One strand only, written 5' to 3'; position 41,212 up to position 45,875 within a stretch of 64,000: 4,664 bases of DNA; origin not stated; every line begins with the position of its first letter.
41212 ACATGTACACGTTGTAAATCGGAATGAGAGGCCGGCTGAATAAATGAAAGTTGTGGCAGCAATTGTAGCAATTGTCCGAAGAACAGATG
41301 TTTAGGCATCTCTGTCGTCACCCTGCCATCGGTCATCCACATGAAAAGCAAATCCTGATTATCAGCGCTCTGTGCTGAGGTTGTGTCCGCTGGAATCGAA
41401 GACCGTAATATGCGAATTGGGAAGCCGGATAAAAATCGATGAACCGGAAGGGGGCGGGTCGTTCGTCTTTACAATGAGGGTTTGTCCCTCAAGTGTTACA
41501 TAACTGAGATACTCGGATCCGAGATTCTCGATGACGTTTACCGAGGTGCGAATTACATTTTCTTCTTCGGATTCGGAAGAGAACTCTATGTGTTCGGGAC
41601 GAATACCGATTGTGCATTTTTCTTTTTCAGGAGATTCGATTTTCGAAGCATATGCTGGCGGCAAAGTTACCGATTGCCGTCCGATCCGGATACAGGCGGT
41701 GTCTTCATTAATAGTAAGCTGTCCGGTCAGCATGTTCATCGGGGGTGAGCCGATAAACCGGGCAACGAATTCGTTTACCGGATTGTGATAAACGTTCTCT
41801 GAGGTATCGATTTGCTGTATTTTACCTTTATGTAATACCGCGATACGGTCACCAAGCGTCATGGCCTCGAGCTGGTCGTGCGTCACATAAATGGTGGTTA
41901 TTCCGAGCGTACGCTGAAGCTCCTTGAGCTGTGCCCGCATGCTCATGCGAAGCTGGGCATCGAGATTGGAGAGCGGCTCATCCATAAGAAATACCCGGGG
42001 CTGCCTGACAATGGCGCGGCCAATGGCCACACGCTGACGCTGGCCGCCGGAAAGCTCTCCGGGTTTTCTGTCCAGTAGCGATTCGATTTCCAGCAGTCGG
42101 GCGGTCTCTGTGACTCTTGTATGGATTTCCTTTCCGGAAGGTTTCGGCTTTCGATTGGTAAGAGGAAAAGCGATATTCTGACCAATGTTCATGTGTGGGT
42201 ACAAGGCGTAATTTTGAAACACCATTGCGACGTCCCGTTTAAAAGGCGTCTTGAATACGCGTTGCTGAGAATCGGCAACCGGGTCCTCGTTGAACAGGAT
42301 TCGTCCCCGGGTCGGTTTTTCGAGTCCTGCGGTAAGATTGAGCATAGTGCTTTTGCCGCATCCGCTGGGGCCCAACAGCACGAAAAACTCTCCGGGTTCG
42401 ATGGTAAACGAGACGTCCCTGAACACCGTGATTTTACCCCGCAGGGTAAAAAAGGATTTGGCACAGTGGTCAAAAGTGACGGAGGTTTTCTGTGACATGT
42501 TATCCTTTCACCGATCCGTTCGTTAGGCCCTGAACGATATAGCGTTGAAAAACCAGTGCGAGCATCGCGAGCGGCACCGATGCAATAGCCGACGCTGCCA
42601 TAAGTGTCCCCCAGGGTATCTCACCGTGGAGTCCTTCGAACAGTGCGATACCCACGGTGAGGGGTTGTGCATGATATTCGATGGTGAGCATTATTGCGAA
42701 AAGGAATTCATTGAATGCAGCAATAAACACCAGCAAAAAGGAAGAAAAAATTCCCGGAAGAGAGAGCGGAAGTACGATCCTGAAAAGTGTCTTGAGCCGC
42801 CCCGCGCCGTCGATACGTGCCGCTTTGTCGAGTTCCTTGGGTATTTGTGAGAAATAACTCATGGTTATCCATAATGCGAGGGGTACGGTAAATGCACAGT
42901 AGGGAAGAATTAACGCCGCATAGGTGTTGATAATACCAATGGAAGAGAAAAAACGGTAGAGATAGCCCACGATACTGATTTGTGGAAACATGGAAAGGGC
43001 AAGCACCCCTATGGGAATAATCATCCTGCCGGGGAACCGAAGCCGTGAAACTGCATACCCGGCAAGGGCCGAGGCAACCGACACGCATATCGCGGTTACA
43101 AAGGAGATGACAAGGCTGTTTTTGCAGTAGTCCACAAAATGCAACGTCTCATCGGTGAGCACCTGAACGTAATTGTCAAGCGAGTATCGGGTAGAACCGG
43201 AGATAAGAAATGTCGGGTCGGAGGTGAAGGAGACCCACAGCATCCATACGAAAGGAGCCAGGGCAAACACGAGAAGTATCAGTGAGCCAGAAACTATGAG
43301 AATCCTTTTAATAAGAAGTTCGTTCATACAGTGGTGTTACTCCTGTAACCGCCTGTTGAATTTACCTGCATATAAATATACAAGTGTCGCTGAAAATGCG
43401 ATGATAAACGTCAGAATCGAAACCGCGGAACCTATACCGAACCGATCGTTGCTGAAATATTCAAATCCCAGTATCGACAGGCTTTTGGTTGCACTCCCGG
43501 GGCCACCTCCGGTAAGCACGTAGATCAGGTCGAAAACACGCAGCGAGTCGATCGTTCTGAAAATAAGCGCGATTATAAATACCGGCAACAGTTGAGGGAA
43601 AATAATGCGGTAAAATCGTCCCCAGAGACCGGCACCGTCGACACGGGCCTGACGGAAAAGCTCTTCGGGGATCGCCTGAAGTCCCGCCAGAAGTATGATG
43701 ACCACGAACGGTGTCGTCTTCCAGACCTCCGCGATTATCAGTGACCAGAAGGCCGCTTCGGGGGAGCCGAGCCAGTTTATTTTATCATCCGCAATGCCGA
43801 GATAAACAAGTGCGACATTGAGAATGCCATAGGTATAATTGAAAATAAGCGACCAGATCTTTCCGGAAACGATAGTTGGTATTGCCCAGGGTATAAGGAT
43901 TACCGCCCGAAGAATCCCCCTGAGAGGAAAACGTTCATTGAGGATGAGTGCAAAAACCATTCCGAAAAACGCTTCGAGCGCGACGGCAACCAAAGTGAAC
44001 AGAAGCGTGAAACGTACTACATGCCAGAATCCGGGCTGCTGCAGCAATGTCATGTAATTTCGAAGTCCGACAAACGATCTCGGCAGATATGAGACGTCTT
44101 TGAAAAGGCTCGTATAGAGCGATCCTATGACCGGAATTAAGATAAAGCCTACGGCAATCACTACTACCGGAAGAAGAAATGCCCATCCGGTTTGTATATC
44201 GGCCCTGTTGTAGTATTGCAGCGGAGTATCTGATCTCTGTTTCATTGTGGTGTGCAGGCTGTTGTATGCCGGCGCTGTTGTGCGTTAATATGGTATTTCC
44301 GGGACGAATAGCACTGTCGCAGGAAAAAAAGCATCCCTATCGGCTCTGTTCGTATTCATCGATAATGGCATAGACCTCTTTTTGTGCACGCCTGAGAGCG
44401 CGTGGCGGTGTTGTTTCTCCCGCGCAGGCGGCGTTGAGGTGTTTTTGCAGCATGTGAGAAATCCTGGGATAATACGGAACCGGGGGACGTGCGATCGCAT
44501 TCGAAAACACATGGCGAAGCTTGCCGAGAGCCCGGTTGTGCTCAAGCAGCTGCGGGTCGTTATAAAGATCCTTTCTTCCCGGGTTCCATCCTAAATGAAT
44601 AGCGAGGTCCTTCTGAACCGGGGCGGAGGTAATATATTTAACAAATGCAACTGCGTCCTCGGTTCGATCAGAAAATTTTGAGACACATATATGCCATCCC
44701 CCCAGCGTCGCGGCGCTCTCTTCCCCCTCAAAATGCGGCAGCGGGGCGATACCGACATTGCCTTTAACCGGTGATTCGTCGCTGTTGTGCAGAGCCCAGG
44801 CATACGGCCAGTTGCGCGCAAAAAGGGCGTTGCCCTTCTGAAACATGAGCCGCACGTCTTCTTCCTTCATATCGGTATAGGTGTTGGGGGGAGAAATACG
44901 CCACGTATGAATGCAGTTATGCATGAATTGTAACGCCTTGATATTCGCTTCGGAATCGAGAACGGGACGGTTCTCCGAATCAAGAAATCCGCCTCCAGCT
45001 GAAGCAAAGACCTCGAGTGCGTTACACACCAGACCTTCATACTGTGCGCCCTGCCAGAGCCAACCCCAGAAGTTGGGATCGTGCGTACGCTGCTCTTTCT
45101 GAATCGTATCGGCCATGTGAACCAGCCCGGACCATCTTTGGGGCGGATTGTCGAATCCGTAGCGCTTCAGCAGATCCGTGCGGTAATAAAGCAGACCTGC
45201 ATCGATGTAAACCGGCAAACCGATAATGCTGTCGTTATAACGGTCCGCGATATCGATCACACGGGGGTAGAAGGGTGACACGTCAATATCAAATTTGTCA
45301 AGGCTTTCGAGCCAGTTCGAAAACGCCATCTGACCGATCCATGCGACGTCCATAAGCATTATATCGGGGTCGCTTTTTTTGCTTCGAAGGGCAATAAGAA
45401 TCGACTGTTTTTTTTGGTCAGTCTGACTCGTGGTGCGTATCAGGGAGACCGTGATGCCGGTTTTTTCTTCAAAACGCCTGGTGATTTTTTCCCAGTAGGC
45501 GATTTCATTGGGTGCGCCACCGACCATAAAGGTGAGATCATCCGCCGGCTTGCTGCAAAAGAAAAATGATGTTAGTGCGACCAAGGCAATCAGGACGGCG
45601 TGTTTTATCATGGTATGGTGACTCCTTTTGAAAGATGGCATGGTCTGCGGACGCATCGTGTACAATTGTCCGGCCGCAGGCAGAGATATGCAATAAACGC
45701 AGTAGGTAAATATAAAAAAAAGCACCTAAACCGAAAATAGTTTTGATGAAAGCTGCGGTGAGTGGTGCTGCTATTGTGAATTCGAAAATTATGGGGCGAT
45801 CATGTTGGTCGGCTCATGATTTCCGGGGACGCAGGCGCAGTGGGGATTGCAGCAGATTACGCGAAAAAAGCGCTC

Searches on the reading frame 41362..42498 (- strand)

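Call 11: search_protein_families(library=pfam, proteins=[window:41362-42498:-])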
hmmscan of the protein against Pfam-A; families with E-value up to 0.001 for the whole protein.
window:41362-42498:- (378 aa): 5 families
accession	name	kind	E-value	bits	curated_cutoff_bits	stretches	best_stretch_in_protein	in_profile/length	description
PF00005.33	ABC_tran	-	2.8e-34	119.1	25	1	27-176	2-136/137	ABC transporter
PF17912.7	OB_MalK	-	9.3e-11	42.9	27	1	250-304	1-53/53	MalK OB fold domain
PF08402.16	TOBE_2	-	2.3e-08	34.5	21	1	297-367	1-76/76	TOBE domain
PF13304.12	AAA_21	-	5.1e-05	23.9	27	0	109-210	198-301/304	AAA domain, putative AbiEii toxin, Type IV TA system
PF02463.25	SMC_N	-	0.00058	19.8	40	0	145-218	133-210/220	RecF/RecN/SMC N terminal domain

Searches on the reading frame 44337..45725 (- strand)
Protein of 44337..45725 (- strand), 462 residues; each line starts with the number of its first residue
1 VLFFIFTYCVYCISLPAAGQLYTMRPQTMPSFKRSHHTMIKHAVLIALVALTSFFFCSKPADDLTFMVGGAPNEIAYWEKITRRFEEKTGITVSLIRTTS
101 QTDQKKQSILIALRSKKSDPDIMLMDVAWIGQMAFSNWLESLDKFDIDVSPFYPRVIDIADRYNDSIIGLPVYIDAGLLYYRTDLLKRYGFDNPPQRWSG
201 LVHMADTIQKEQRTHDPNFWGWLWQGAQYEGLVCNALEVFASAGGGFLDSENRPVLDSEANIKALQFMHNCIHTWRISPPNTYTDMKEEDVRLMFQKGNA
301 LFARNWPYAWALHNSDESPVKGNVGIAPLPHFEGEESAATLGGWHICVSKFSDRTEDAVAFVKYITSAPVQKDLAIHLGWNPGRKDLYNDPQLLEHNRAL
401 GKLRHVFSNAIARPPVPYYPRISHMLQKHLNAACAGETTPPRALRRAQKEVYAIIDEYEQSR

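Call 11: search_protein_families(library=pfam, proteins=[window:44337-45725:-])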
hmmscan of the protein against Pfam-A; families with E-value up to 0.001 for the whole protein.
window:44337-45725:- (462 aa): 2 families
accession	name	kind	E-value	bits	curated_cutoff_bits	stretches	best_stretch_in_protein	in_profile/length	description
PF01547.30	SBP_bac_1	-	3.1e-35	123.1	26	1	72-372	2-307/307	Bacterial extracellular solute-binding protein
PF13416.11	SBP_bac_8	-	1.9e-27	97.2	27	1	81-392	2-270/279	Bacterial extracellular solute-binding protein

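Call 15: find_homologous_proteins(query=window:44337-45725:-)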
Query window:44337-45725:- (462 aa): 3530 proteins with E <= 0.001 among 7300 candidates; the best 120 are listed.
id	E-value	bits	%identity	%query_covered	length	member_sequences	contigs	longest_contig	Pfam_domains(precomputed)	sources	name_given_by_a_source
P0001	5.8e-296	1000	100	92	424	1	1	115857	PF13416.12,PF01547.31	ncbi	-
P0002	9.0e-174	597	60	92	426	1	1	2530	PF13416.12,PF01547.31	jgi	jgi:multiple sugar transport system substrate-binding protein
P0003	7.9e-172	590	59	90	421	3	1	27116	PF13416.12,PF01547.31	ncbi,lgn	-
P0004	1.3e-168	580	58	90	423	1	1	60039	PF13416.12,PF01547.31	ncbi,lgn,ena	-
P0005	4.9e-167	575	58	92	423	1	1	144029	PF13416.12,PF01547.31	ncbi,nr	ncbi:Maltose/maltodextrin ABC transporter, substrate binding periplasmic protein MalE [Chitinispiril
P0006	6.9e-167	574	59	87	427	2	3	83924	PF13416.12,PF01547.31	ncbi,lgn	ncbi:MAG: ABC transporter substrate-binding protein [Chitinispirillaceae bacterium]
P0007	1.7e-166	573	60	87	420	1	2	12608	PF13416.12,PF01547.31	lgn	-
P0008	6.2e-165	568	59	90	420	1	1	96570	PF13416.12,PF01547.31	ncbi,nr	ncbi:MAG: extracellular solute-binding protein [Chitinivibrionales bacterium]|nr:extracellular solut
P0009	9.7e-165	567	60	86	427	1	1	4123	PF13416.12,PF01547.31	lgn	-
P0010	2.3e-164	566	58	90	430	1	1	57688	PF13416.12,PF01547.31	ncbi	-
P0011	2.8e-164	566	58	90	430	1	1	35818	PF13416.12,PF01547.31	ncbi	-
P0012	4.2e-164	565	58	87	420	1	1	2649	PF13416.12,PF01547.31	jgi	jgi:multiple sugar transport system substrate-binding protein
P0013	9.8e-164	564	56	91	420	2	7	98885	PF13416.12,PF01547.31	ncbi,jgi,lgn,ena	-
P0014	1.2e-163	563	56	90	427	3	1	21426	PF13416.12,PF01547.31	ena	-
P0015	6.0e-163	561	56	92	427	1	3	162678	PF13416.12,PF01547.31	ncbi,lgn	ncbi:MAG: ABC transporter substrate-binding protein [Chitinispirillaceae bacterium]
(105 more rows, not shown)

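Call 17: find_encoding_contigs(protein=P0001, flank=10000, max_places=3)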
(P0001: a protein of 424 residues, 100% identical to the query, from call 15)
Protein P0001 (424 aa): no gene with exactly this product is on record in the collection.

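Call 18: find_encoding_contigs(protein=P0004, flank=10000, max_places=3)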
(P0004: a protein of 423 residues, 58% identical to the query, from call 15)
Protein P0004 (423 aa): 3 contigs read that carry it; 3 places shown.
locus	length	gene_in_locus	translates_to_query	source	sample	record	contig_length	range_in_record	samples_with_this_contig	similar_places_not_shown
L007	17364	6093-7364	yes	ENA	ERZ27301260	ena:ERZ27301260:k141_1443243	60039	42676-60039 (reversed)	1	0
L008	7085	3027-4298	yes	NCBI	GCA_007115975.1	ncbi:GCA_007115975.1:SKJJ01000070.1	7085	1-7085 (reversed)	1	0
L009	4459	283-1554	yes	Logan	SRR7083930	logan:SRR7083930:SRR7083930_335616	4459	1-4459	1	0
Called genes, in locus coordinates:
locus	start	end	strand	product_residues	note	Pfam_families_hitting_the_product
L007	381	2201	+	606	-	-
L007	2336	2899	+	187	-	PF04011:LemA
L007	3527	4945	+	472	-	PF00497:SBP_bac_3, PF10613:Lig_chan-Glu_bd (weak), PF00528:BPD_transp_1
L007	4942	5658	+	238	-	PF00005:ABC_tran, PF02463:SMC_N (faint), PF13304:AAA_21 (weak)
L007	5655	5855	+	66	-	-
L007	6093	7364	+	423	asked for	PF01547:SBP_bac_1, PF13416:SBP_bac_8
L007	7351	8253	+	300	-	PF00528:BPD_transp_1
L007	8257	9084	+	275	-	PF00528:BPD_transp_1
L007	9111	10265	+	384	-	PF00005:ABC_tran, PF17912:OB_MalK (weak)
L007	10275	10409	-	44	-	-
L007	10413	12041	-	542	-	PF20154:LNT_N, PF00795:CN_hydrolase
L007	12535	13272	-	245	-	PF00078:RVT_1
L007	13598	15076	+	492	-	PF00953:Glycos_transf_4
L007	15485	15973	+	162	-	-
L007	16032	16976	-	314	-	PF00535:Glycos_transf_2, PF10111:Glyco_tranf_2_2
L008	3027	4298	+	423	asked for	PF01547:SBP_bac_1, PF13416:SBP_bac_8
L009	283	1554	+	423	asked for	PF01547:SBP_bac_1, PF13416:SBP_bac_8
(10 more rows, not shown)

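Call 19: find_encoding_contigs(protein=P0005, flank=10000, max_places=3)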
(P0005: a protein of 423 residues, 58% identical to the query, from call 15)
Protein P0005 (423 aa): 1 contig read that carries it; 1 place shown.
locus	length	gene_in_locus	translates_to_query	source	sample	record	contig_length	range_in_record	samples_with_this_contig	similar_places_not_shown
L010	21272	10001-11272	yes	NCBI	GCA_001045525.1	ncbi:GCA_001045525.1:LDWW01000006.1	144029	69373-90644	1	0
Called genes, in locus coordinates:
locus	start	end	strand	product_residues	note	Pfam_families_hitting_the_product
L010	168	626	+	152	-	PF14489:QueF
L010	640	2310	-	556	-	PF05524:PEP-utilisers_N, PF00391:PEP-utilizers, PF02896:PEP-utilizers_C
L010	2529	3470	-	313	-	PF01300:Sua5_yciO_yrdC, PF03481:Sua5_C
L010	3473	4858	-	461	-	PF00289:Biotin_carb_N, PF02655:ATP-grasp_3 (weak), PF02786:CPSase_L_D2, PF02222:ATP-grasp, PF07478:Dala_Dala_lig_C, PF02785:Biotin_carb_C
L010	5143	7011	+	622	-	-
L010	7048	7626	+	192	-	PF04011:LemA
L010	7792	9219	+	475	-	PF00497:SBP_bac_3, PF10613:Lig_chan-Glu_bd, PF00528:BPD_transp_1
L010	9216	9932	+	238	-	PF00005:ABC_tran, PF02463:SMC_N (faint), PF13304:AAA_21 (weak)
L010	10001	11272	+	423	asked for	PF01547:SBP_bac_1, PF13416:SBP_bac_8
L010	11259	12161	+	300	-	PF00528:BPD_transp_1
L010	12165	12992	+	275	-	PF00528:BPD_transp_1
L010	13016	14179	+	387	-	PF00005:ABC_tran, PF13304:AAA_21 (faint), PF17912:OB_MalK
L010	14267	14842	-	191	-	-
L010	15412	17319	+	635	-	-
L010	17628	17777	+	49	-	-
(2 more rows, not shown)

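Call 20: find_encoding_contigs(protein=P0003, flank=10000, max_places=3)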
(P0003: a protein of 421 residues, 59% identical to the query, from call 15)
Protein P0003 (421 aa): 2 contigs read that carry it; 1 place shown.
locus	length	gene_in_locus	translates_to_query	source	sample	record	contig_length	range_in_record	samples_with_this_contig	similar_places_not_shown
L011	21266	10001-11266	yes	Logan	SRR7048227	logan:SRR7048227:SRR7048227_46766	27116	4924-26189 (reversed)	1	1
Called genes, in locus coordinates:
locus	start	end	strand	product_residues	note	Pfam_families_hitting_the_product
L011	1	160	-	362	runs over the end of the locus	?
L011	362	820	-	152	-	PF02130:YbeY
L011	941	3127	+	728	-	PF04773:FecR, PF09136:Glucodextran_B (faint)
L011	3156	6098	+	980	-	PF28492:Beta_helix_4 (faint), PF05048:NosD (weak), PF13229:Beta_helix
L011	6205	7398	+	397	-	-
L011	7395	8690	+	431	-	PF11700:ATG22, PF07690:MFS_1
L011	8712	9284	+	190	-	PF00588:SpoU_methylase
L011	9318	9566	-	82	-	PF01165:Ribosomal_S21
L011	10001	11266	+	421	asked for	PF01547:SBP_bac_1, PF13416:SBP_bac_8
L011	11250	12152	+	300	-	PF00528:BPD_transp_1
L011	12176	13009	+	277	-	PF00528:BPD_transp_1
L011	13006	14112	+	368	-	PF00005:ABC_tran, PF13304:AAA_21 (faint), PF17912:OB_MalK, PF08402:TOBE_2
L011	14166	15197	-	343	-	PF07478:Dala_Dala_lig_C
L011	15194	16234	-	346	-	PF15887:Peptidase_Mx (weak)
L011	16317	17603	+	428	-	PF13581:HATPase_c_2, PF00027:cNMP_binding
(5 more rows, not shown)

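Call 46: list_cluster_members(proteins=[P0001])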
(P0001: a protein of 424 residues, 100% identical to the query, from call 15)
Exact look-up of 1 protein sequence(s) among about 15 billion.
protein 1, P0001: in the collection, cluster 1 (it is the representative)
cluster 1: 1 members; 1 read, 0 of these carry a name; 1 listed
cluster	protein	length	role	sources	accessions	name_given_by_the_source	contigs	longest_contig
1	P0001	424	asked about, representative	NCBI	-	-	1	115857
